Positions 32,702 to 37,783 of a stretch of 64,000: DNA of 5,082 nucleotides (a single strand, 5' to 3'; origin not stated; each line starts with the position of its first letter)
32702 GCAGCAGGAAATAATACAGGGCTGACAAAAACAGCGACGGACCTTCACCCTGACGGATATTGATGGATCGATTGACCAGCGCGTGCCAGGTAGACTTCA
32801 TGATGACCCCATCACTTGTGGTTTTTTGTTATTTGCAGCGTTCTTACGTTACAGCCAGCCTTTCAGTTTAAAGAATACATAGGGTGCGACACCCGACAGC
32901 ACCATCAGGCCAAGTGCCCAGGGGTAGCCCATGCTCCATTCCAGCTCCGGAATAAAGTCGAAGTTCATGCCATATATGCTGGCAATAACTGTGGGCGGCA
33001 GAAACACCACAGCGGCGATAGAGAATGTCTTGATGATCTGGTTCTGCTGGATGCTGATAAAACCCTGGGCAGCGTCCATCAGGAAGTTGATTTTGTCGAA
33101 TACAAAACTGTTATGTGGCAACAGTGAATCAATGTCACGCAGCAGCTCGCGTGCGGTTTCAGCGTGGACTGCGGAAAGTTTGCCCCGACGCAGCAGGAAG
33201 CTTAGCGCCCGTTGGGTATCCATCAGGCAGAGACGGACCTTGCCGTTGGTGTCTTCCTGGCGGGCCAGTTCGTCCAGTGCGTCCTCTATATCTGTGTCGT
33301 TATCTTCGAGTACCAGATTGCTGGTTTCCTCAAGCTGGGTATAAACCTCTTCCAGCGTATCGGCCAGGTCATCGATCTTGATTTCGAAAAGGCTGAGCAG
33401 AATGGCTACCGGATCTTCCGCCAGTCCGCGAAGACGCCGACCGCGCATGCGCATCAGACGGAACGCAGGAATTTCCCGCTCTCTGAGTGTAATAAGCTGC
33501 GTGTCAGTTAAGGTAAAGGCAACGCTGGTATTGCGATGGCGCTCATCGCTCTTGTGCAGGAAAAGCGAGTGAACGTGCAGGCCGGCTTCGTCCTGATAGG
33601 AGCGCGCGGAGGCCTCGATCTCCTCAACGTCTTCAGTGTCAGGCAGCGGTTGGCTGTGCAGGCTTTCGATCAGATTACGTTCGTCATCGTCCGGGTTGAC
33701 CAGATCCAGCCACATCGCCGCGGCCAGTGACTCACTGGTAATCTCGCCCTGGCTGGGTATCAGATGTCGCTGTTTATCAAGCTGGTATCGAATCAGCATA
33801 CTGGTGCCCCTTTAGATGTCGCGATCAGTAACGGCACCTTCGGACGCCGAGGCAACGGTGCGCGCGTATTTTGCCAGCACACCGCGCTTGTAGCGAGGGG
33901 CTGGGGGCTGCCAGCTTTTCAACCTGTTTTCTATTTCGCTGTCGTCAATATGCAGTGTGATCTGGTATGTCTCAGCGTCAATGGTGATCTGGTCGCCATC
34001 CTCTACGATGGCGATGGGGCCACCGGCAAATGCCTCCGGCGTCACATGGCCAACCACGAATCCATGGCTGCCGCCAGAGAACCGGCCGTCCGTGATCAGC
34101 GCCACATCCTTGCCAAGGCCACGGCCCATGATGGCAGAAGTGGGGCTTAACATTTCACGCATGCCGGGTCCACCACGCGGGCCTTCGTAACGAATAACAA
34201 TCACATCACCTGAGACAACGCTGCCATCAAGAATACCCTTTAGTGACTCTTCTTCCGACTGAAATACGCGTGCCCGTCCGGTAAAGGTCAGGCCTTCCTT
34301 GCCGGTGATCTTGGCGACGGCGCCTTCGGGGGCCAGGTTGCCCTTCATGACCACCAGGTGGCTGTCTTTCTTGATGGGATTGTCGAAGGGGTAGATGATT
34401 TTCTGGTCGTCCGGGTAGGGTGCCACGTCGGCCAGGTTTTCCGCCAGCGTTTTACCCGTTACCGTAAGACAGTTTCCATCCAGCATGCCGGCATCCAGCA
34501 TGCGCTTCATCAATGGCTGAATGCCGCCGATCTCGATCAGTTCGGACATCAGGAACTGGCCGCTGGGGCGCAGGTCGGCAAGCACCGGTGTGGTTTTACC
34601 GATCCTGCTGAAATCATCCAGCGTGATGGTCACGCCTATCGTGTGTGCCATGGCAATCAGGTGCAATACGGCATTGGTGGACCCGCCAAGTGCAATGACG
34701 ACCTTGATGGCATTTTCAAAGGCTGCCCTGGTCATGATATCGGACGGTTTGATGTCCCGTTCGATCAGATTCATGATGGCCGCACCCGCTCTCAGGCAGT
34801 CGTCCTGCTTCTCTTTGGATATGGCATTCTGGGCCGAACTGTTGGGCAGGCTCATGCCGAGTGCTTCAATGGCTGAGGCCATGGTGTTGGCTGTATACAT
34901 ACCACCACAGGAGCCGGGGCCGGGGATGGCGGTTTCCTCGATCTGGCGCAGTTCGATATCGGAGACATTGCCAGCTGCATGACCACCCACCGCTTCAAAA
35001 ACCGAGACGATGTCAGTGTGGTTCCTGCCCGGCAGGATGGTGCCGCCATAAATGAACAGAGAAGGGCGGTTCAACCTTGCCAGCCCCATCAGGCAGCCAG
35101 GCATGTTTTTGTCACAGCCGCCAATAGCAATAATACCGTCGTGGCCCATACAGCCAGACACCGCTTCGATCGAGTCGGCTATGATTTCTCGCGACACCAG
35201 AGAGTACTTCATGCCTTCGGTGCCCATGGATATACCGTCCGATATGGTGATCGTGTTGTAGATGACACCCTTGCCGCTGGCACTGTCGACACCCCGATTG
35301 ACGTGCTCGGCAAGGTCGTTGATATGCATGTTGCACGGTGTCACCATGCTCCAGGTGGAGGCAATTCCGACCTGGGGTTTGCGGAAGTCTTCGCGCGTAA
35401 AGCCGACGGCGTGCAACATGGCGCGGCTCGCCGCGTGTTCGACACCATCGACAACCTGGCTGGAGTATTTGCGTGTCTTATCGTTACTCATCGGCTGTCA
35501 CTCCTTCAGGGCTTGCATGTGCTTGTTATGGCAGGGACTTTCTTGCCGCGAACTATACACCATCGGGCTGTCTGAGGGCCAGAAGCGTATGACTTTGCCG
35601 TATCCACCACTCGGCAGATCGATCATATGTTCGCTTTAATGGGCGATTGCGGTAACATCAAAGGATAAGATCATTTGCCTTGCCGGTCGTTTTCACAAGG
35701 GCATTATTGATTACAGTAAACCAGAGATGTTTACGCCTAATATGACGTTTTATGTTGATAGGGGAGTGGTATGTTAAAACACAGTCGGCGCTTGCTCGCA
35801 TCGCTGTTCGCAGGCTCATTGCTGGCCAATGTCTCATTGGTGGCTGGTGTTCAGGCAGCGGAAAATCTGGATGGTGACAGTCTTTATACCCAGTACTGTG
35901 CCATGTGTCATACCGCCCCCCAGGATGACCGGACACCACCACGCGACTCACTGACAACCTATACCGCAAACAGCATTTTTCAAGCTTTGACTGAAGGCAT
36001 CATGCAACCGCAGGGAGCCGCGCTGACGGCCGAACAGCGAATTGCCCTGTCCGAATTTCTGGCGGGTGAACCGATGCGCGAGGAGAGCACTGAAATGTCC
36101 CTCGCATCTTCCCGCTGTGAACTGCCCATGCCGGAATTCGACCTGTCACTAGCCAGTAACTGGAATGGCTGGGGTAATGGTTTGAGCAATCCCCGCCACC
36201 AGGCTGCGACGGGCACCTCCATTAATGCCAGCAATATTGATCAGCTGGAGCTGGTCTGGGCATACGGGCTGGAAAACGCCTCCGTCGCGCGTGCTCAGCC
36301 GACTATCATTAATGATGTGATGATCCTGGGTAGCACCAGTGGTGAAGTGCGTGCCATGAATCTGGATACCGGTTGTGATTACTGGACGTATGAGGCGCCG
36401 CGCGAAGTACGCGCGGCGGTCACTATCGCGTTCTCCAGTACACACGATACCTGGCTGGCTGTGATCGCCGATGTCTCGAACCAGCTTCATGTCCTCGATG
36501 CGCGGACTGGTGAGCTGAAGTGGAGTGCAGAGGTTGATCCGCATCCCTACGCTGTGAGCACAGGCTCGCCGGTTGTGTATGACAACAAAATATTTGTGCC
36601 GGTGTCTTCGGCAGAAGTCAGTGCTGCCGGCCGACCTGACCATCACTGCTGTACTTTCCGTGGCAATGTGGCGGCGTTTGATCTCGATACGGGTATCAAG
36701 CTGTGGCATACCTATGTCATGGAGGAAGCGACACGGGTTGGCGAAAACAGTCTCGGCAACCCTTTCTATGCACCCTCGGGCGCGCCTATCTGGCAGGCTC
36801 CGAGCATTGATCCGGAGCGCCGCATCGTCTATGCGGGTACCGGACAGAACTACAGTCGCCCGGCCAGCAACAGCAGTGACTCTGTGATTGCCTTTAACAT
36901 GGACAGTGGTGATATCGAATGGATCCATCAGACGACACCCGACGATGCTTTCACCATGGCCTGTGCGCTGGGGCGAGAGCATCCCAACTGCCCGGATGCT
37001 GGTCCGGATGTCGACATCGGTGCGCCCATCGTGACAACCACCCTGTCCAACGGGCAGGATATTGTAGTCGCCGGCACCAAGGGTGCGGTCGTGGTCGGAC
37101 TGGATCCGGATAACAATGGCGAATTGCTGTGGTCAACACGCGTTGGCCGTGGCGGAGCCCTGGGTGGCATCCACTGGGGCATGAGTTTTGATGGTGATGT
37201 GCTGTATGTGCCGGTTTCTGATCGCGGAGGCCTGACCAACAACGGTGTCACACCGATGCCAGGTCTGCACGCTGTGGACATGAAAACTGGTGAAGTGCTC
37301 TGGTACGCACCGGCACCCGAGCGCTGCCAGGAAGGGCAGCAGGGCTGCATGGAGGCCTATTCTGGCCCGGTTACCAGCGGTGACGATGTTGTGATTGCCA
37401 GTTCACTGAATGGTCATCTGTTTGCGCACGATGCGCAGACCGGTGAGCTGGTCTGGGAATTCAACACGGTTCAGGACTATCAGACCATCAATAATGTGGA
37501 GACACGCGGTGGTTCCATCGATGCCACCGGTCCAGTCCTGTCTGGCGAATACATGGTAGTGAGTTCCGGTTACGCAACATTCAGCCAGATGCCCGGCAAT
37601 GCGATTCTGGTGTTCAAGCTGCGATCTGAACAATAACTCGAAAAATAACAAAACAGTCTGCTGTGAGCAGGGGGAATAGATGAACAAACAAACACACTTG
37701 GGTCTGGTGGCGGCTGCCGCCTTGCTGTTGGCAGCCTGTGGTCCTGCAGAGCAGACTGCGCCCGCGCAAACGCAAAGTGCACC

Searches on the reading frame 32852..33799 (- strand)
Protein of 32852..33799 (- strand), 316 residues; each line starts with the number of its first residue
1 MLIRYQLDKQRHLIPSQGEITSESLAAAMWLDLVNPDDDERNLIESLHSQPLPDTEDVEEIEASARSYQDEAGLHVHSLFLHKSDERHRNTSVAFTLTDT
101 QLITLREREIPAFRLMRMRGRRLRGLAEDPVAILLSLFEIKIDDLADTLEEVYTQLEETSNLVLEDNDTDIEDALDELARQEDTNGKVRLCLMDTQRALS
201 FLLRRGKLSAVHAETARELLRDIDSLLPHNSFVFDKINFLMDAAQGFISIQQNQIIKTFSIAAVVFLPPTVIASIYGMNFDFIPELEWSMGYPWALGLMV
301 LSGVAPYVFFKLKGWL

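Call 48: search_protein_families(library=pfam, proteins=[window:32852-33799:-], max_evalue=1e-8)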
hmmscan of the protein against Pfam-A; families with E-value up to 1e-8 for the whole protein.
window:32852-33799:- (316 aa): 1 family
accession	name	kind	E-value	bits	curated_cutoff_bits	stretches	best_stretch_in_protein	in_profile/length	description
PF01544.23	CorA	-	6.2e-58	196.9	27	1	29-311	5-291/292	CorA-like Mg2+ transporter protein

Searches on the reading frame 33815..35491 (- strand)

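Call 48: search_protein_families(library=pfam, proteins=[window:33815-35491:-], max_evalue=1e-8)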
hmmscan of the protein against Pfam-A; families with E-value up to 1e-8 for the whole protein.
window:33815-35491:- (559 aa): 2 families
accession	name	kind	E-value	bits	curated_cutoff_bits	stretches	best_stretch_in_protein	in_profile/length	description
PF00920.27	ILVD_EDD_N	-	1.1e-125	419.5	27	1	38-352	1-316/316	Dihydroxy-acid/6-phosphogluconate dehydratase N-terminal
PF24877.1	ILV_EDD_C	-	2.7e-77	259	27.7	1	364-553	1-191/191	Dihydroxy-acid/6-phosphogluconate dehydratase C-terminal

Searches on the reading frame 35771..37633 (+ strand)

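Call 48: search_protein_families(library=pfam, proteins=[window:35771-37633:+], max_evalue=1e-8)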
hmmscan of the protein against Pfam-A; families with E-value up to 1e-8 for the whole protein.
window:35771-37633:+ (621 aa): 3 families
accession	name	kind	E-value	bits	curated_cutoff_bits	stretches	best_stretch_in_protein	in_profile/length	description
PF01011.28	PQQ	-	1.5e-29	103.7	26.7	1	131-394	1-292/595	Glucose/ethanol/alcohol dehydrogenase, beta-propeller domain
PF13360.13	PQQ_2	-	3.6e-27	96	27.6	2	160-384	14-193/233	Outer membrane protein assembly factor BamB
PF13570.13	Beta-prop_ACSF4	-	9.7e-17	61.8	133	0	150-263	114-220/329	Beta-alanine-activating enzyme, beta-propeller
